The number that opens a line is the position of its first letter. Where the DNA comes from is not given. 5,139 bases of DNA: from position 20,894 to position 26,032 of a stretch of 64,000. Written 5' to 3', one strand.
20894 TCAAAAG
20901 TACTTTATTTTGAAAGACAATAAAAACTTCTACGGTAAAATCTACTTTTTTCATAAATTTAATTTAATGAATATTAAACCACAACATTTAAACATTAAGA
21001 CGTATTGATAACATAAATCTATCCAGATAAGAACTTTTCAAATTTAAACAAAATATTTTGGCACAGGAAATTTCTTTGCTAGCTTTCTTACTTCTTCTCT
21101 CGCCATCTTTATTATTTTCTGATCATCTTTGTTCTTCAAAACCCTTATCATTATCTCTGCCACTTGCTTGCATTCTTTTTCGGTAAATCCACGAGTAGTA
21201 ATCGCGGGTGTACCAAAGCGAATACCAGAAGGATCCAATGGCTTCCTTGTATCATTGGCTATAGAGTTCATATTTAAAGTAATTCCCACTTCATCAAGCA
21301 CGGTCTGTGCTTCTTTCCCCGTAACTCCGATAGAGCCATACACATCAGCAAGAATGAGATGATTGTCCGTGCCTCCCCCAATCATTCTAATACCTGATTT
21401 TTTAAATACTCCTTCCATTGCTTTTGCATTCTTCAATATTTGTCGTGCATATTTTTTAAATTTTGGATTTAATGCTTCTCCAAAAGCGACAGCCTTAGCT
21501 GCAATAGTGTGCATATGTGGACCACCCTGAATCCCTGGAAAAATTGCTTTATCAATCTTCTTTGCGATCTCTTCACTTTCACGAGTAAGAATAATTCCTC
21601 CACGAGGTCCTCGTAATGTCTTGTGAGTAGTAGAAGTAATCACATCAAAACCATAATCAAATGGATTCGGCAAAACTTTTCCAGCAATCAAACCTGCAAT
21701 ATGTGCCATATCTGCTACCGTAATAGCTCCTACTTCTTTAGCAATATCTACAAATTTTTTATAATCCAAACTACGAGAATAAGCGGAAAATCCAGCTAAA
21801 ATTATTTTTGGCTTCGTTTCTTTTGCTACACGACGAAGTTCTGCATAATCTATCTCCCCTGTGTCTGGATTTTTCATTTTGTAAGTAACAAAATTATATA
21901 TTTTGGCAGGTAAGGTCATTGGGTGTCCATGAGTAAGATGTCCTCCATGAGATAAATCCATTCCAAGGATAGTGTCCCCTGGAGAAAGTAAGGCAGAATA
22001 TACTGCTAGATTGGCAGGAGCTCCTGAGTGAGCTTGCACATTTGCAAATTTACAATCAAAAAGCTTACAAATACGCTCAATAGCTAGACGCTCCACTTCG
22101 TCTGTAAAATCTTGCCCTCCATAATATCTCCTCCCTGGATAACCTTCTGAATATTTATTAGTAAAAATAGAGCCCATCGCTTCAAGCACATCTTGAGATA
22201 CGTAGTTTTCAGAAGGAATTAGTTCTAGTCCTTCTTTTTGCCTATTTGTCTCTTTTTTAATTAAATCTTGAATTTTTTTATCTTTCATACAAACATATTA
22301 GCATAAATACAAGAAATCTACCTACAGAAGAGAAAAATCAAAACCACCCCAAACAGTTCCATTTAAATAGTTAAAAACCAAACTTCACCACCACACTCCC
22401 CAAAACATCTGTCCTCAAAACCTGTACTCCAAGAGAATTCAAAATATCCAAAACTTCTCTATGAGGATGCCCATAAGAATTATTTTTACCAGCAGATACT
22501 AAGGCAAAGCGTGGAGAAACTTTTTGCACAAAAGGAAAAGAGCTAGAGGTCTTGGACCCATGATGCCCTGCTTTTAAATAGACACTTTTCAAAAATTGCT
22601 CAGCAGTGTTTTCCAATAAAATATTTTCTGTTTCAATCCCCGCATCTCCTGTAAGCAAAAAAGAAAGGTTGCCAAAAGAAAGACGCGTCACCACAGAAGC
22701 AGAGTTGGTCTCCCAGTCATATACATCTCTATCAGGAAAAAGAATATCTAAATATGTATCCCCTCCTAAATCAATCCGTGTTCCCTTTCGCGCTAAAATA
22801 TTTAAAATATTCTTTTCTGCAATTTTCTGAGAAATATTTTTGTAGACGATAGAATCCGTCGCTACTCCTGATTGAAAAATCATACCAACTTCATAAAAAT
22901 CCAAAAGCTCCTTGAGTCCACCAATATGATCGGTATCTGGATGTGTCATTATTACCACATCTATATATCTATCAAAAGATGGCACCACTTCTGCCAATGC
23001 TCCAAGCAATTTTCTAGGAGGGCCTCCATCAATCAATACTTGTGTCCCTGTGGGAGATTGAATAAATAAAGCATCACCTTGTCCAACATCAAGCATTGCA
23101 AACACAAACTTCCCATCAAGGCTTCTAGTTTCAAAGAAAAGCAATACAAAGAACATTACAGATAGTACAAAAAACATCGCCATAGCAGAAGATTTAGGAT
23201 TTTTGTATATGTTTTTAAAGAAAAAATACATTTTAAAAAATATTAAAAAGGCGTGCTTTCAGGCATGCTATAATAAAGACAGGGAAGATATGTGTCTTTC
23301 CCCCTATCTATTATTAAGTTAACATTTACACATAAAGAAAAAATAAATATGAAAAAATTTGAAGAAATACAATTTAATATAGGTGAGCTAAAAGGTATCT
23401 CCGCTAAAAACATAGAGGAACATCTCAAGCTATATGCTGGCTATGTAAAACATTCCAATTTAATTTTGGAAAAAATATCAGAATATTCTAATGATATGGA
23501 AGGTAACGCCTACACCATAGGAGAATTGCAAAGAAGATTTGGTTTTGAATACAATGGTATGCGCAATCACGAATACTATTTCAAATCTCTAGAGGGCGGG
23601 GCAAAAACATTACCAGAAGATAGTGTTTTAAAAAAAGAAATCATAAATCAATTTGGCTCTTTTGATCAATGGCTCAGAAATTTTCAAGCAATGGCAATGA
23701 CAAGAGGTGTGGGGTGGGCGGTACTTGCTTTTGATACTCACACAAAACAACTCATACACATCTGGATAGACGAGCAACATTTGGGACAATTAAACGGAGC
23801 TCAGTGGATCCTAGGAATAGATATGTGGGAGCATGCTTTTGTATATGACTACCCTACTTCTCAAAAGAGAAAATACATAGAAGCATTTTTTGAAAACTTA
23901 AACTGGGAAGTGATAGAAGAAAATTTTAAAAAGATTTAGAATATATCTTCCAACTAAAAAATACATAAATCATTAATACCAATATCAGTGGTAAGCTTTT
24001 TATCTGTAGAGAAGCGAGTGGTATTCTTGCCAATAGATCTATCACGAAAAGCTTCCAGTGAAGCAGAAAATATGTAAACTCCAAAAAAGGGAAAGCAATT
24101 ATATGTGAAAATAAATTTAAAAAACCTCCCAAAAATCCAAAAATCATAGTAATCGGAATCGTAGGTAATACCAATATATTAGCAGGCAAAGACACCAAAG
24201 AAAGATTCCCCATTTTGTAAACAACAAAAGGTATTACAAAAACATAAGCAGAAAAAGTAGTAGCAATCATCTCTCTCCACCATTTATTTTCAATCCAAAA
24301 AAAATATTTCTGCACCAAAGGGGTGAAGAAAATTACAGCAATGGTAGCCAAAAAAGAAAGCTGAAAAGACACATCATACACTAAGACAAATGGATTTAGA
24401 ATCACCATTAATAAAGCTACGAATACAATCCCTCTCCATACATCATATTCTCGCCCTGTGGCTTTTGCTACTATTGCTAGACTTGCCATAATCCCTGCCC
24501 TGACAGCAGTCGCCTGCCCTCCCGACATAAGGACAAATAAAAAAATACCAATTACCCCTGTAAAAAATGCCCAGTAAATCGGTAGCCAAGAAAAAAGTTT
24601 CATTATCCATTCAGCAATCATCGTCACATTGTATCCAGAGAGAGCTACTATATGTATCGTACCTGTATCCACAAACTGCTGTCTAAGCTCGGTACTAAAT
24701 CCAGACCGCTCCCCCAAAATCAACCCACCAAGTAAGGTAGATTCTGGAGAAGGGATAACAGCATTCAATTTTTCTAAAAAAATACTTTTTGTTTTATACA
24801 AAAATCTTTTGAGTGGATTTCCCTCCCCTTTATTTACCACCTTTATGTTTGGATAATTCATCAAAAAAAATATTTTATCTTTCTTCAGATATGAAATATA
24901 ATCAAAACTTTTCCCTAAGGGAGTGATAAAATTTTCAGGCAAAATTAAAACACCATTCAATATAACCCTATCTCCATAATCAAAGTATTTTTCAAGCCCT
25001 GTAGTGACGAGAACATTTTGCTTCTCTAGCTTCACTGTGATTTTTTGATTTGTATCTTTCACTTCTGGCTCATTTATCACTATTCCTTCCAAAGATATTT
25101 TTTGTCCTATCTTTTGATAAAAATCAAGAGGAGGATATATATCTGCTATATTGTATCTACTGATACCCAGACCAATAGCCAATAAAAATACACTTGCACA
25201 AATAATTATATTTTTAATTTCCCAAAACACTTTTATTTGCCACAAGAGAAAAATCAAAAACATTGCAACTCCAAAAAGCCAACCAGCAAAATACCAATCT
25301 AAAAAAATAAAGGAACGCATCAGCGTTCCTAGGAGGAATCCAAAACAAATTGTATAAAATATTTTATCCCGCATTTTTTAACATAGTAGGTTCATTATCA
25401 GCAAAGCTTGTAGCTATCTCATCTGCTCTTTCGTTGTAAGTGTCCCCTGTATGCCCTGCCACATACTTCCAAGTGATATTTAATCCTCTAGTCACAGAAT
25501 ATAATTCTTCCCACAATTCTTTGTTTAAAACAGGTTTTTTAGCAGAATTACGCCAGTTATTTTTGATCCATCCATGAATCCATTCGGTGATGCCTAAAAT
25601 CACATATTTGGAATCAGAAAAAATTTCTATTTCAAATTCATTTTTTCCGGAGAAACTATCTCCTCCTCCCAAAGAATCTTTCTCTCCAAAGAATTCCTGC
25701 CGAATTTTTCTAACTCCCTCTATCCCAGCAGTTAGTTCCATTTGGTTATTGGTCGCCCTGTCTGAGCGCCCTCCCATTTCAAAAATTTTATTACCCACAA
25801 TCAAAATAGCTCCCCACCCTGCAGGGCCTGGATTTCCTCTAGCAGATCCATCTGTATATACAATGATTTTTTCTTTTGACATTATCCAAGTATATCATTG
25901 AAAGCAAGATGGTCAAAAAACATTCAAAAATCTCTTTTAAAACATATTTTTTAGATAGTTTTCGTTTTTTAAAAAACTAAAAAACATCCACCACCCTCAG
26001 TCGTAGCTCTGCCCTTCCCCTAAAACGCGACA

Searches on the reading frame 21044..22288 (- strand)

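Call 33: search_protein_families(library=pfam, proteins=[window:21044-22288:-], max_evalue=0.001)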
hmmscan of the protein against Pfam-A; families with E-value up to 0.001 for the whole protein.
window:21044-22288:- (414 aa): 5 families
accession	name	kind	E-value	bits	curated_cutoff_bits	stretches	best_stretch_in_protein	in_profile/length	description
PF00464.25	SHMT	-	9.5e-158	525.4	27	1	2-380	4-399/399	Serine hydroxymethyltransferase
PF00155.27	Aminotran_1_2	-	4e-09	36.6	19.7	1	71-305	49-300/361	Aminotransferase class I and II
PF01053.26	Cys_Met_Meta_PP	-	2.8e-05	23.3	27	1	71-248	59-225/381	Cys/Met metabolism PLP-dependent enzyme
PF00266.25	Aminotran_5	-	0.00066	19.2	21.5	0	32-237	13-215/371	Aminotransferase class-V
PF01212.27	Beta_elim_lyase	-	0.00084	19.2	27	0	71-280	39-215/288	Beta-eliminating lyase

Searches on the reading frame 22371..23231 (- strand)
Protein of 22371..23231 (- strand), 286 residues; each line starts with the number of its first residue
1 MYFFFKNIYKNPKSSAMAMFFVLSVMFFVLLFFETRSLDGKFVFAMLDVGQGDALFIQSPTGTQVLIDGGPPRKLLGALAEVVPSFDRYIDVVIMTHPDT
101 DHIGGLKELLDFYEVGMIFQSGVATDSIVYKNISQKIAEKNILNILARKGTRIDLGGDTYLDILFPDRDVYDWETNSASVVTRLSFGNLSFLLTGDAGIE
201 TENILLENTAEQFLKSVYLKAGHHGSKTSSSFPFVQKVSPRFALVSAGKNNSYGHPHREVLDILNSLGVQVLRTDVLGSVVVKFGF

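Call 33: search_protein_families(library=pfam, proteins=[window:22371-23231:-], max_evalue=0.001)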
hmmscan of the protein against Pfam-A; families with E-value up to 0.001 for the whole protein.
window:22371-23231:- (286 aa): 3 families
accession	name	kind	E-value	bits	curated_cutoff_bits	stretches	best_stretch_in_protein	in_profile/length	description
PF00753.33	Lactamase_B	-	3.6e-10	40.5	22.7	1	48-111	2-65/196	Metallo-beta-lactamase superfamily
PF25281.1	MBL_MAP1B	-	0.0002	20.9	37.6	1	48-111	27-86/279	MAP1B MBL-like domain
PF12706.13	Lactamase_B_2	-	0.0006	19.9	27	1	63-112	1-53/200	Beta-lactamase superfamily domain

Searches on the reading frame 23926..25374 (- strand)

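Call 33: search_protein_families(library=pfam, proteins=[window:23926-25374:-], max_evalue=0.001)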
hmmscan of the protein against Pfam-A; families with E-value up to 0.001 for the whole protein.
window:23926-25374:- (482 aa): 2 families
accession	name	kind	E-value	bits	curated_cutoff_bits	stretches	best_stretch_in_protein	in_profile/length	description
PF03772.21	Competence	-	7.7e-51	173.5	23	1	218-478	1-265/270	Competence protein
PF13567.11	DUF4131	-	5.4e-14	52.6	31.6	1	29-177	5-162/165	Domain of unknown function (DUF4131)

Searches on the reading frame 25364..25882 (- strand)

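Call 33: search_protein_families(library=pfam, proteins=[window:25364-25882:-], max_evalue=0.001)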
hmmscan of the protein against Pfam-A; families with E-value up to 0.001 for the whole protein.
window:25364-25882:- (172 aa): 1 family
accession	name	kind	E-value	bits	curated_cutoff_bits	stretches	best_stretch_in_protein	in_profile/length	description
PF00075.30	RNase_H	-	9.7e-38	130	25.8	1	4-159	2-138/141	RNase H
